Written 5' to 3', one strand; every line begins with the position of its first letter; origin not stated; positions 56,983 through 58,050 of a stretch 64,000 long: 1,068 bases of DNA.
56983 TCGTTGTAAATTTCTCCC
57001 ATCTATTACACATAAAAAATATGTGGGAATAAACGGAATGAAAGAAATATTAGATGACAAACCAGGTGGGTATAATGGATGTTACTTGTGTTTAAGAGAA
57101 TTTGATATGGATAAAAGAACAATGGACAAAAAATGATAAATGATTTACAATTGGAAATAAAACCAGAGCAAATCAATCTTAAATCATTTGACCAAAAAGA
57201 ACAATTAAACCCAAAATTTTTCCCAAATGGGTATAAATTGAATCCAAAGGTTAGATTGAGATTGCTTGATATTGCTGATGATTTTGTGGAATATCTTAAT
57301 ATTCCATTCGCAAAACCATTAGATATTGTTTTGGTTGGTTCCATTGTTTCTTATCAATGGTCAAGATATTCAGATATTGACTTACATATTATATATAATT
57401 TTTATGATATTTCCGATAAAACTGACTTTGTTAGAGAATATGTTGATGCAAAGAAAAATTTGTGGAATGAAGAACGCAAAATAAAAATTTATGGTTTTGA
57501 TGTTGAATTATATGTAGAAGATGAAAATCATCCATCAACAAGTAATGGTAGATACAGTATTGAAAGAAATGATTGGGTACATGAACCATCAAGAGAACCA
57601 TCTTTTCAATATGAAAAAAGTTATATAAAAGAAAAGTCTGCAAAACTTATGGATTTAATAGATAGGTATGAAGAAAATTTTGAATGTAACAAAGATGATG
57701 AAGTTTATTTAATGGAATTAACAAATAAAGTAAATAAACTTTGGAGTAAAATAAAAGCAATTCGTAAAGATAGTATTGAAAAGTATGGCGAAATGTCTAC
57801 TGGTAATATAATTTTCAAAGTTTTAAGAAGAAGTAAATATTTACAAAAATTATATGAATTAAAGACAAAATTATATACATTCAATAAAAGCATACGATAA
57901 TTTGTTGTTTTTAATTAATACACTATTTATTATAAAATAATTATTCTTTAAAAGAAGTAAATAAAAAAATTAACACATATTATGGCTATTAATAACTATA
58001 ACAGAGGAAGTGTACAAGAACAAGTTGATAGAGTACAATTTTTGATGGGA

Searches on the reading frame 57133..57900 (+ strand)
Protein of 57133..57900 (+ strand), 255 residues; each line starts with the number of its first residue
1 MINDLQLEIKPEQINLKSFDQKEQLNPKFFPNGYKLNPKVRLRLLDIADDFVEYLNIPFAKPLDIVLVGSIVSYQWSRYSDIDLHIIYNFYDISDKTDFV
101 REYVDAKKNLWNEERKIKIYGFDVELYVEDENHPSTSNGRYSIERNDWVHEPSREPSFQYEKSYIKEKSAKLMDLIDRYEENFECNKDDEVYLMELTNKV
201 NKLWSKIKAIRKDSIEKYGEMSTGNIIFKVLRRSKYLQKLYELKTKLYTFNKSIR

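Call 41: search_protein_families(library=pfam, proteins=[window:57133-57900:+], max_evalue=0.001)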
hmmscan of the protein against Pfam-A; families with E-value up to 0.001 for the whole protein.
window:57133-57900:+ (255 aa): 1 family
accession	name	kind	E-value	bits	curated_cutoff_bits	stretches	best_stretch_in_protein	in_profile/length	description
PF01909.29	NTP_transf_2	-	0.00081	20.2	21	0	62-133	14-78/93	Nucleotidyltransferase domain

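Call 62: search_protein_families(library=ncbifam, proteins=[window:57133-57900:+], max_evalue=0.01)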
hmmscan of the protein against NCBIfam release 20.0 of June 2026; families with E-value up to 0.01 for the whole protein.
window:57133-57900:+ (255 aa): 0 families

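Call 69: search_protein_families(library=phrogs, proteins=[window:57133-57900:+], max_evalue=0.001)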
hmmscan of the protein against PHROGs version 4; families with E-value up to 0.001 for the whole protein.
window:57133-57900:+ (255 aa): 1 family
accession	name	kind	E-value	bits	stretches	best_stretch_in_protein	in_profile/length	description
phrog_36119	-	unknown function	1.9e-37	130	1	9-241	12-234/247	-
